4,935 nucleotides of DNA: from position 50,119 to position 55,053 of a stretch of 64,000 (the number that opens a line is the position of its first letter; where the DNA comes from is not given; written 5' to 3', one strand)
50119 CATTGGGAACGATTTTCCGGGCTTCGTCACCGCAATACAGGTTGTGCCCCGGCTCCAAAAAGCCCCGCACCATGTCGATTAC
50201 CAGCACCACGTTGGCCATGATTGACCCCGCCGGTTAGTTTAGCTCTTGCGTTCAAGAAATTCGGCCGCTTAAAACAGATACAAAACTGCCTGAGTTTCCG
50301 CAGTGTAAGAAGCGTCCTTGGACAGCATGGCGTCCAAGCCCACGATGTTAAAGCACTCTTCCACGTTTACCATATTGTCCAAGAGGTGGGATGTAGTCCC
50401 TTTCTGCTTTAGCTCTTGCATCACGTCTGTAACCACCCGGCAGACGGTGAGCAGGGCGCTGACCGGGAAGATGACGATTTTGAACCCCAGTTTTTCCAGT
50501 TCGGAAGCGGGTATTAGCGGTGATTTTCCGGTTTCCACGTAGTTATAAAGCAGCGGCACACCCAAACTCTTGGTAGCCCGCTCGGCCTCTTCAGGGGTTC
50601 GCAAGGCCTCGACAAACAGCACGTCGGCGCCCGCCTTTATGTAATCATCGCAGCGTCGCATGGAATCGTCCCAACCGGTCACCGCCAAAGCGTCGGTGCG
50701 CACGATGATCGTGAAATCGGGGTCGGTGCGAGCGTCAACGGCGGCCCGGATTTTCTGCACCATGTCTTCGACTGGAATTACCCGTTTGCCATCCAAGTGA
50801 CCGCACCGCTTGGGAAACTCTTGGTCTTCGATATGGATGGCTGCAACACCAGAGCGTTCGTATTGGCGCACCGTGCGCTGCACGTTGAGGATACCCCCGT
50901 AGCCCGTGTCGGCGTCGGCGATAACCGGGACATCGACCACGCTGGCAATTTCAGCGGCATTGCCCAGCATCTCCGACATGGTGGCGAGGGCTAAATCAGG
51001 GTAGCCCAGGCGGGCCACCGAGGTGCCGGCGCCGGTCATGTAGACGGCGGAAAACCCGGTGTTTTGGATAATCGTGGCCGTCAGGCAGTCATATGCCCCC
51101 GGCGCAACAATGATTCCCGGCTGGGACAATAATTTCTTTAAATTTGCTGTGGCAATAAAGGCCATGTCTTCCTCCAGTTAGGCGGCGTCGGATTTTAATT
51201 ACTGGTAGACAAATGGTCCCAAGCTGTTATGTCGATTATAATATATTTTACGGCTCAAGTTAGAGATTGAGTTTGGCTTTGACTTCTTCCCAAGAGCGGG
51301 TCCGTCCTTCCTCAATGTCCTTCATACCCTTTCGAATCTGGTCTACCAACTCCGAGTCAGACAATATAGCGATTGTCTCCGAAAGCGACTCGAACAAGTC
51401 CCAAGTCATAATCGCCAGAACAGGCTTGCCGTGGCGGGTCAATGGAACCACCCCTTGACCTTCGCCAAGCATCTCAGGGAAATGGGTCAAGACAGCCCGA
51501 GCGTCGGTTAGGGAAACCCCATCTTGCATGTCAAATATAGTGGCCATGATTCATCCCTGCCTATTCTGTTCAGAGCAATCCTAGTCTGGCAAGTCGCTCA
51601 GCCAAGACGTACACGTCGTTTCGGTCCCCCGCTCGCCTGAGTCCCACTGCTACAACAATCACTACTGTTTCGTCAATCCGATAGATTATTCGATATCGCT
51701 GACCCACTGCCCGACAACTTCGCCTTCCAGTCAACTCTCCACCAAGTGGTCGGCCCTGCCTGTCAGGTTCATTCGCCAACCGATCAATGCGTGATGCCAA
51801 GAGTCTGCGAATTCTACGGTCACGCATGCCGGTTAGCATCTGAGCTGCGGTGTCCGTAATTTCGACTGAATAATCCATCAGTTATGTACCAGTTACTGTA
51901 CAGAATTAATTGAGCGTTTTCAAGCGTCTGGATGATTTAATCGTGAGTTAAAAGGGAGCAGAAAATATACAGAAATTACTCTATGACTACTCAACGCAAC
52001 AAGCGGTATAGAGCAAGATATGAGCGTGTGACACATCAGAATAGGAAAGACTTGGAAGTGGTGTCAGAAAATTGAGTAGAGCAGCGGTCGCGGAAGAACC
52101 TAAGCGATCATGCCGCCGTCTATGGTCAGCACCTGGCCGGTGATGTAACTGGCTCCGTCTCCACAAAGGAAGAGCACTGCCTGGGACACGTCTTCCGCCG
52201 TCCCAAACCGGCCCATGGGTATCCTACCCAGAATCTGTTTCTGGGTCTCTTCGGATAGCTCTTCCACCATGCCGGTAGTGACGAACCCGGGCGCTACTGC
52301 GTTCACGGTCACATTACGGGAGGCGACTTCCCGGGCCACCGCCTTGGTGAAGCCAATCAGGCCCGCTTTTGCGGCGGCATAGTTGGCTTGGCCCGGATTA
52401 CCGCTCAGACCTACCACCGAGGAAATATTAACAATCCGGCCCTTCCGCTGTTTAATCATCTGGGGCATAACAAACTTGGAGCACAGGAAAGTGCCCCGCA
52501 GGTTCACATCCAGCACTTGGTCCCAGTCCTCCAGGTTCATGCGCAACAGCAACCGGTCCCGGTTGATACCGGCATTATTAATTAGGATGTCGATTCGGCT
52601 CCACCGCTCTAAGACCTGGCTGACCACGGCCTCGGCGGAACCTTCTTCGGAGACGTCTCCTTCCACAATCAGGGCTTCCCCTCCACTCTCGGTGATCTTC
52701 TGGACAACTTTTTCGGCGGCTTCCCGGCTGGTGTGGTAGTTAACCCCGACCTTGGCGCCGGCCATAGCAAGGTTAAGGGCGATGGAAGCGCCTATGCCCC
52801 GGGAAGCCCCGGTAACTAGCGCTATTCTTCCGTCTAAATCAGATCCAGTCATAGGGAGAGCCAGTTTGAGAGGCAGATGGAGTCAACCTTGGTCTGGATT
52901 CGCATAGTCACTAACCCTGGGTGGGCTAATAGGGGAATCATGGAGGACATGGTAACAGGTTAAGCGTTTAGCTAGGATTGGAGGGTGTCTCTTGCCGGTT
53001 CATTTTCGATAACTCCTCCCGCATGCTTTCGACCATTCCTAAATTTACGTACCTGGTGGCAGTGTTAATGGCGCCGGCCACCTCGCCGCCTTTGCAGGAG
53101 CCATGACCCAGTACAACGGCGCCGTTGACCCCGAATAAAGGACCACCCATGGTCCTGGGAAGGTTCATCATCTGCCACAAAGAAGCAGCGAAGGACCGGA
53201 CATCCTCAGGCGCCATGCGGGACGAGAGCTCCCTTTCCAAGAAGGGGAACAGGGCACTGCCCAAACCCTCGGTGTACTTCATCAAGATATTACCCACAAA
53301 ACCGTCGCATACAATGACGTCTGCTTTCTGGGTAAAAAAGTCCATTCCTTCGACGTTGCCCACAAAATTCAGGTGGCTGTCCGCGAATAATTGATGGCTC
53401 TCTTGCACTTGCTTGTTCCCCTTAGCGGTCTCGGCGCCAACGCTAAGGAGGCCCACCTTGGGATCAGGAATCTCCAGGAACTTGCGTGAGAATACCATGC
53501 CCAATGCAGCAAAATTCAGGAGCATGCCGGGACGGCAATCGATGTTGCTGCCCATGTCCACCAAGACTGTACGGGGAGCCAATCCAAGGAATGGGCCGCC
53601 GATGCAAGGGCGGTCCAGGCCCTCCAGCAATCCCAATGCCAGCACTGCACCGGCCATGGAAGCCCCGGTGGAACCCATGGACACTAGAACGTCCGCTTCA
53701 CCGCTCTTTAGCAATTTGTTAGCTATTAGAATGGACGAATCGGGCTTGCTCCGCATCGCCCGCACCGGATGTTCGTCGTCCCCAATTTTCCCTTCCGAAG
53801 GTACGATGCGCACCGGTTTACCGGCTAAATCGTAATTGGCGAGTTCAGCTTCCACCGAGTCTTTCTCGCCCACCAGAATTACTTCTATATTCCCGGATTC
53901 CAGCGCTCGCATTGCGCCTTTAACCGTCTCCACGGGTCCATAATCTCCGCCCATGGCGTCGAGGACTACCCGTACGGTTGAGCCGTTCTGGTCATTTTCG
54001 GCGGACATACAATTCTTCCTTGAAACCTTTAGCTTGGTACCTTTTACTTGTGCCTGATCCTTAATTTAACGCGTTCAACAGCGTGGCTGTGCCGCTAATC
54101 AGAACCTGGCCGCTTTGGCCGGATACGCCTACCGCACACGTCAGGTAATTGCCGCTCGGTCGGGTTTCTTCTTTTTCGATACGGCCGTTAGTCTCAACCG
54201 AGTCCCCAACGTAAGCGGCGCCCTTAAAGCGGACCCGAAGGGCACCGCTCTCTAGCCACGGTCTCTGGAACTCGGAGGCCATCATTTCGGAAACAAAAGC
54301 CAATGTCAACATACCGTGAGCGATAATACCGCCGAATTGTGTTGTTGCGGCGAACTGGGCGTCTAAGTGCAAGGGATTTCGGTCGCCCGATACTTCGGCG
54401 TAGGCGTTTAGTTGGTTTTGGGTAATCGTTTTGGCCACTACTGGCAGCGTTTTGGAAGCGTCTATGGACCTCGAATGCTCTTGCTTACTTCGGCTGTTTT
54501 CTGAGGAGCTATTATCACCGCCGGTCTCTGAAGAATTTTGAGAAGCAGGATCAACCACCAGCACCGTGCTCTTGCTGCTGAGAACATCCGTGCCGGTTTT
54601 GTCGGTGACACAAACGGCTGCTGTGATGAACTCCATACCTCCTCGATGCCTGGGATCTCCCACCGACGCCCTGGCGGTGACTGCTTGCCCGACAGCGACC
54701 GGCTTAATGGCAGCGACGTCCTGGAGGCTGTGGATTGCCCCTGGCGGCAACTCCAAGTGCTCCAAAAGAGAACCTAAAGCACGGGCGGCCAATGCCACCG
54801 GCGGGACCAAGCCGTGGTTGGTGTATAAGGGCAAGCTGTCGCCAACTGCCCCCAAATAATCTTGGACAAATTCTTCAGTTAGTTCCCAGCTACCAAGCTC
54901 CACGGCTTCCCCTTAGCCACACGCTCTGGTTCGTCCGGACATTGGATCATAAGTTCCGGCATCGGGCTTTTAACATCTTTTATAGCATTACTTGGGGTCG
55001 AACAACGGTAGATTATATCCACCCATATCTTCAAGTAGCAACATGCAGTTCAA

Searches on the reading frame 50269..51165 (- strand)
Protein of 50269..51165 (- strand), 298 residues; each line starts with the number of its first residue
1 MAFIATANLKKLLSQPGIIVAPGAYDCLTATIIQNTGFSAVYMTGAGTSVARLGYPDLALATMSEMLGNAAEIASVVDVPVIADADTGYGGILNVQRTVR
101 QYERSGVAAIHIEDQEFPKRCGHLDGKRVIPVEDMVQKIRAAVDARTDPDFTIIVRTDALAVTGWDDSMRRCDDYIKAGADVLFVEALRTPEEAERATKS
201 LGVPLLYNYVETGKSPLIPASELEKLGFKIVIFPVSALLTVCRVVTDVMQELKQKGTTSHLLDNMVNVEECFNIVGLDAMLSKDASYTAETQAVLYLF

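Call 16: search_protein_families(library=pfam, proteins=[window:50269-51165:-], max_evalue=0.001)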
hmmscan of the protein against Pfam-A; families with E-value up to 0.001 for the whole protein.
window:50269-51165:- (298 aa): 2 families
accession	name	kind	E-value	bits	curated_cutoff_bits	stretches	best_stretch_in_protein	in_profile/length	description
PF13714.12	PEP_mutase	-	2.7e-49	168.4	31.5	1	9-252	1-239/240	Phosphoenolpyruvate phosphomutase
PF00463.27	ICL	-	4.2e-16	59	26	1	79-180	150-254/526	Isocitrate lyase family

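Call 58: search_protein_families(library=ncbifam, proteins=[window:50269-51165:-], max_evalue=1e-10)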
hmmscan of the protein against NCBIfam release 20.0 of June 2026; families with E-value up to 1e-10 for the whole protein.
window:50269-51165:- (298 aa): 7 families
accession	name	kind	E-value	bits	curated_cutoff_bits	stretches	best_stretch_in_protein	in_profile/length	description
TIGR02317.1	prpB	equivalog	2.8e-93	312.2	354.4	1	7-286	3-281/285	methylisocitrate lyase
TIGR02319.1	CPEP_Pphonmut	equivalog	1.9e-81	273.5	420.05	1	8-266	7-265/294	carboxyvinyl-carboxyphosphonate phosphorylmutase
NF008455.0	PRK11320.1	equivalog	7.5e-75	251.9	353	1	22-279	24-281/295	methylisocitrate lyase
TIGR02320.1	PEP_mutase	equivalog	7.6e-41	140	319.55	1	9-276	1-281/284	phosphoenolpyruvate mutase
TIGR02321.1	Pphn_pyruv_hyd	equivalog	3.1e-33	115.1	374.4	1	13-287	11-288/290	phosphonopyruvate hydrolase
TIGR01346.1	isocit_lyase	equivalog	4.1e-19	68.4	275.9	1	79-180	151-255/527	isocitrate lyase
NF011645.0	PRK15063.1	equivalog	4.4e-18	65.3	562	1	78-163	147-235/430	isocitrate lyase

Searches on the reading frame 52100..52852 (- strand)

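Call 16: search_protein_families(library=pfam, proteins=[window:52100-52852:-], max_evalue=0.001)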
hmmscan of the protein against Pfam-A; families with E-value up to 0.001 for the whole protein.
window:52100-52852:- (250 aa): 4 families
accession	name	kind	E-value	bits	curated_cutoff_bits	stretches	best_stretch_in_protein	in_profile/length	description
PF13561.12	adh_short_C2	-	9.7e-71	238.5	27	1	15-248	1-235/236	Enoyl-(Acyl carrier protein) reductase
PF00106.31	adh_short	-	1.1e-65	221.3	26.6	1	10-202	2-193/195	short chain dehydrogenase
PF08659.16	KR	-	5.8e-22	78.9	22.6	1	12-182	4-169/180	KR domain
PF23441.1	SDR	-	2.6e-05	24.2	27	1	66-248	69-255/258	SDR-like rossmann domain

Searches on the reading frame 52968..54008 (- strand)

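Call 16: search_protein_families(library=pfam, proteins=[window:52968-54008:-], max_evalue=0.001)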
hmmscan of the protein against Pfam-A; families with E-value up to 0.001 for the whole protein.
window:52968-54008:- (346 aa): 1 family
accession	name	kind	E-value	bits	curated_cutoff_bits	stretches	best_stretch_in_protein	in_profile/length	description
PF02504.20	FA_synthesis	-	7.6e-78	262.3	29.1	1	12-325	1-321/324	Fatty acid synthesis protein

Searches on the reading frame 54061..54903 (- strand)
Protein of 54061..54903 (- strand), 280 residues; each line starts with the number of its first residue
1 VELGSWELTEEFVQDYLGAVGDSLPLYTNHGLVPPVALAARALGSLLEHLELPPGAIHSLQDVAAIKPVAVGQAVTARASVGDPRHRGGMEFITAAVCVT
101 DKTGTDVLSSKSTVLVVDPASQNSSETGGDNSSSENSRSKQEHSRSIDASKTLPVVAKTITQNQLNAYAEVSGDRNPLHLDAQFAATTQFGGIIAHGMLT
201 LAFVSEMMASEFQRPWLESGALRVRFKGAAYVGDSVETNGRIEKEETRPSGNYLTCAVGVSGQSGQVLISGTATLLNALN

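Call 58: search_protein_families(library=ncbifam, proteins=[window:54061-54903:-], max_evalue=1e-10)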
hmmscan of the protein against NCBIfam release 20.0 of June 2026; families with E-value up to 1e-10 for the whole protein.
window:54061-54903:- (280 aa): 3 families
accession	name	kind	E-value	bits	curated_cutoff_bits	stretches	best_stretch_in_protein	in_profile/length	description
NF040620.1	fused_HadA_HadB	exception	4.6e-20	72.3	350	1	134-243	186-298/329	fused (3R)-hydroxyacyl-ACP dehydratase subunits HadA/HadB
NF006045.0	PRK08190.1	subfamily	5.1e-20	71.7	282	1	156-275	22-139/467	bifunctional enoyl-CoA hydratase/phosphate acetyltransferase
NF010246.0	PRK13693.1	equivalog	8.4e-12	45.2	203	0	146-234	8-95/142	(3R)-hydroxyacyl-ACP dehydratase subunit HadB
